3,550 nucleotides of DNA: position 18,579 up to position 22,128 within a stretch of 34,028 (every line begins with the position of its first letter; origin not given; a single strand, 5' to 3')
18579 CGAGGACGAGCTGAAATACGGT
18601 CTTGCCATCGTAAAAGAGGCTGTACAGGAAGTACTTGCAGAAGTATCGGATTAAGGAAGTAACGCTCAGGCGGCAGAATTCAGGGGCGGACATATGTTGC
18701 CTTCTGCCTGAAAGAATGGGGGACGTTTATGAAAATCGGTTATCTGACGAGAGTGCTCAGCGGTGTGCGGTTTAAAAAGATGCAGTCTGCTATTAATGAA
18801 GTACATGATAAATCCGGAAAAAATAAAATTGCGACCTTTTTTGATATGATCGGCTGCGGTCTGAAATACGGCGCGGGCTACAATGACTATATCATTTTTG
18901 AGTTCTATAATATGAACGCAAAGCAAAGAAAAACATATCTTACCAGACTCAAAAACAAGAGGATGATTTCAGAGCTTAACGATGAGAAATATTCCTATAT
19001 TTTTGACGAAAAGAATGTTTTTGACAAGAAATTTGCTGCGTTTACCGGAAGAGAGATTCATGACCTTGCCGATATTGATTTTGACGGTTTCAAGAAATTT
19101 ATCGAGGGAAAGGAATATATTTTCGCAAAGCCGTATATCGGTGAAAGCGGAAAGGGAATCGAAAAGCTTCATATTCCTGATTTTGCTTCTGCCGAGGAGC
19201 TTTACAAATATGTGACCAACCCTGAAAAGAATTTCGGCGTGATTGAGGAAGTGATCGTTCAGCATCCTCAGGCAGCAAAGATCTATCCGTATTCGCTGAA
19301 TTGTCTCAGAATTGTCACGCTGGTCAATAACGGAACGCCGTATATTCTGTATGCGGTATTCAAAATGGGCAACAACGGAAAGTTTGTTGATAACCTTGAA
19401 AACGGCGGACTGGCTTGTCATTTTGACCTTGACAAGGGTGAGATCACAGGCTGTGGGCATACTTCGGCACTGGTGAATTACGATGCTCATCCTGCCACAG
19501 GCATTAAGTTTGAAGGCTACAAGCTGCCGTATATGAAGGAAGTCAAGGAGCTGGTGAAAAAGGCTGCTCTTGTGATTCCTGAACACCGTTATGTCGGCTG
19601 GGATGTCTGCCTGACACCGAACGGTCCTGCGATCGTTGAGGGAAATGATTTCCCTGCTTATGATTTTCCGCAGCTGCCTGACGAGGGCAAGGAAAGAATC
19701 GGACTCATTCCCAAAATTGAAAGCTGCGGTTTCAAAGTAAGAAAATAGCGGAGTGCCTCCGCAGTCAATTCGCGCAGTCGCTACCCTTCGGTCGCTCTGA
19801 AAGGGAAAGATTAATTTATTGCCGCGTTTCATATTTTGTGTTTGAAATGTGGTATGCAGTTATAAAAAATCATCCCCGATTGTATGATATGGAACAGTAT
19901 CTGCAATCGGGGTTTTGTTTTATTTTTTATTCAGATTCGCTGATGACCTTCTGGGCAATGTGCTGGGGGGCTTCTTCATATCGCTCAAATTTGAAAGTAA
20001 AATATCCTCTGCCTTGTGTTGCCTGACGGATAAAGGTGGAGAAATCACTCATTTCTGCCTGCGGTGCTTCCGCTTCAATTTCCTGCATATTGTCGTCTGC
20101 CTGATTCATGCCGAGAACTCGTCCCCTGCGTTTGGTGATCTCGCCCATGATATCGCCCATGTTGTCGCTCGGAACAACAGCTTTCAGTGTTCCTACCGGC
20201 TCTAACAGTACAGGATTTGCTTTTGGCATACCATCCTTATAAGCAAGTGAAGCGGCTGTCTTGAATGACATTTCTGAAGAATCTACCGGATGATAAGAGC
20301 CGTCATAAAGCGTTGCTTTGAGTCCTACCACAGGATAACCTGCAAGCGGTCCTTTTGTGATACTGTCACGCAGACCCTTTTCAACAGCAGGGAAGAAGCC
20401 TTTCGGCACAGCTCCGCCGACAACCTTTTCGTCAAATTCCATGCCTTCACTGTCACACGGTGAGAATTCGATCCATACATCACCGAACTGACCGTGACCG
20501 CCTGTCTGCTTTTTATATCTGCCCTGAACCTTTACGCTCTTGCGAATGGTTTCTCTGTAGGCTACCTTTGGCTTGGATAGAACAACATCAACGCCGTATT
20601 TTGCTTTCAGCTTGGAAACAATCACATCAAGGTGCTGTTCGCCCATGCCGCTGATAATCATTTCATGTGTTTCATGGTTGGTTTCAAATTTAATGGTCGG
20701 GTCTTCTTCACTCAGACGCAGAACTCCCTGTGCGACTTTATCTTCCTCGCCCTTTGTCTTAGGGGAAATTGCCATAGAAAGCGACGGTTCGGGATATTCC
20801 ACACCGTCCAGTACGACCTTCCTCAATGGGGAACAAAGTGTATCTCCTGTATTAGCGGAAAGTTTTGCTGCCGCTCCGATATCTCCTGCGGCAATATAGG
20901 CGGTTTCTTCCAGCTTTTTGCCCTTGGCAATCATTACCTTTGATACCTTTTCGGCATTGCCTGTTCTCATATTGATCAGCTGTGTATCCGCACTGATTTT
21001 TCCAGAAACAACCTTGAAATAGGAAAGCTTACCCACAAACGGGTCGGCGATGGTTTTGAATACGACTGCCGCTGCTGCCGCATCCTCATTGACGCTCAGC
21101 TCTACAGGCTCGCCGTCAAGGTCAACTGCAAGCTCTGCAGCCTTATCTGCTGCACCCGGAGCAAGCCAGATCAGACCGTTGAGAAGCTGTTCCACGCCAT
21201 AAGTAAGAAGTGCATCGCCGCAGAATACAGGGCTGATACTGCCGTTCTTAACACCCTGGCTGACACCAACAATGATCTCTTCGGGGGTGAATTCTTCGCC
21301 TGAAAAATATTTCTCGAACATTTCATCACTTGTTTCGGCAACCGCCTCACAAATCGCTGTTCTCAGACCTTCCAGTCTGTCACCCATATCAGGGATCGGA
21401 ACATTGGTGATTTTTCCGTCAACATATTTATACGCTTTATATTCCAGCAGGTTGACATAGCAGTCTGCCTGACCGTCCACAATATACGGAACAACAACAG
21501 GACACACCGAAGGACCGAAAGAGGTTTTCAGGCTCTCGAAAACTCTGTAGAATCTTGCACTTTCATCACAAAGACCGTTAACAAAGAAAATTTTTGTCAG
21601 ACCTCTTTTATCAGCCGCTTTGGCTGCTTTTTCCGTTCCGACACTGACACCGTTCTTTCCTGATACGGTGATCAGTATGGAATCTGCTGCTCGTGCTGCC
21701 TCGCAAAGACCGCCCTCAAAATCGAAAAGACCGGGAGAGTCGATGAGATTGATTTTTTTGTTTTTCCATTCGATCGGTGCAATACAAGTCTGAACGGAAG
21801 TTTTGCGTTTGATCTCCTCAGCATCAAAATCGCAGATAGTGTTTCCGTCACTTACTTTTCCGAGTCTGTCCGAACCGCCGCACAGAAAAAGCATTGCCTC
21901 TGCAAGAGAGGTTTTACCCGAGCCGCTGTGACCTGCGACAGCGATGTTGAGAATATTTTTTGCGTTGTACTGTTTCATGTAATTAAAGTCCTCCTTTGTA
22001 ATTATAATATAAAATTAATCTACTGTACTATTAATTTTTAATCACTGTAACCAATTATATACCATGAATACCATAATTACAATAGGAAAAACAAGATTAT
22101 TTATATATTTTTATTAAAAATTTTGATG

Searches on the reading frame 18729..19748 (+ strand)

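Call 56: search_protein_families(library=pfam, proteins=[window:18729-19748:+], max_evalue=0.00001)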
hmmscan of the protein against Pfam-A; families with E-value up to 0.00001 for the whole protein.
window:18729-19748:+ (339 aa): 1 family
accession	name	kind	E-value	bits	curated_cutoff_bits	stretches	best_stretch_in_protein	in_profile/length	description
PF14397.11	ATPgrasp_ST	-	1.5e-43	149.5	31.4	1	75-318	2-265/278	Sugar-transfer associated ATP-grasp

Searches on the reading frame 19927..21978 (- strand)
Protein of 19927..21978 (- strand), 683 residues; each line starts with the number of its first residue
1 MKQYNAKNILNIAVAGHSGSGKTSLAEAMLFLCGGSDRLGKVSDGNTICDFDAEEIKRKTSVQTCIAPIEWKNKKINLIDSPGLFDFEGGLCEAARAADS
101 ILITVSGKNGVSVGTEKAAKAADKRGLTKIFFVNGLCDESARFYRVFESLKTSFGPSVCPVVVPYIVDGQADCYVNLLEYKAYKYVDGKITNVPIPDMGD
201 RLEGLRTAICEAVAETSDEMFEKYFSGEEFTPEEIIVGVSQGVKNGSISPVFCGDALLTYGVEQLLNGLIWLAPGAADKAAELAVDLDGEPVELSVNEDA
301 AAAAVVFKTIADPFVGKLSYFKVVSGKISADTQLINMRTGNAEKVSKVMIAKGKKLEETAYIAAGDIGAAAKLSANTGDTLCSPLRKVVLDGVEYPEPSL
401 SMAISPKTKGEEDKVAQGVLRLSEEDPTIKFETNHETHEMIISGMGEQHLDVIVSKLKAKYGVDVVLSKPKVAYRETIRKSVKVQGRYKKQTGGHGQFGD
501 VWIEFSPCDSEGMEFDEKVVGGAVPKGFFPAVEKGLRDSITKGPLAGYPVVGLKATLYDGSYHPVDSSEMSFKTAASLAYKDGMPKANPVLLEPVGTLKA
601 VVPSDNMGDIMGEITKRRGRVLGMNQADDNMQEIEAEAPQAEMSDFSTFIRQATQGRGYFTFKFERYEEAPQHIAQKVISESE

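Call 56: search_protein_families(library=pfam, proteins=[window:19927-21978:-], max_evalue=0.00001)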
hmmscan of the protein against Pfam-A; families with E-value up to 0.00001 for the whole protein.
window:19927-21978:- (683 aa): 7 families
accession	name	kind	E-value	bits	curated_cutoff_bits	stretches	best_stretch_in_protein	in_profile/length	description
PF03764.24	EFG_IV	-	4.2e-42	143.2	24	1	470-588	1-121/121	Elongation factor G, domain IV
PF14492.12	EFG_III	-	3e-28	98.1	27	1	396-468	2-74/75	Elongation Factor G, domain III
PF00009.33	GTP_EFTU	-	3.3e-28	99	26.5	1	7-271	1-184/188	Elongation factor Tu GTP binding domain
PF00679.30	EFG_C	-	1.4e-25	89.6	27.9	1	590-677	1-88/89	Elongation factor G C-terminus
PF22042.2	EF-G_D2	-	2e-11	44.3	27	1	302-383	2-83/84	Elongation factor G domain 2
PF03144.31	GTP_EFTU_D2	-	2.6e-07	31.4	30.3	1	316-382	1-73/73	Elongation factor Tu domain 2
PF16658.11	RF3_C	-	9.2e-06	25.9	40.1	0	401-483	12-94/132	Class II release factor RF3, C-terminal domain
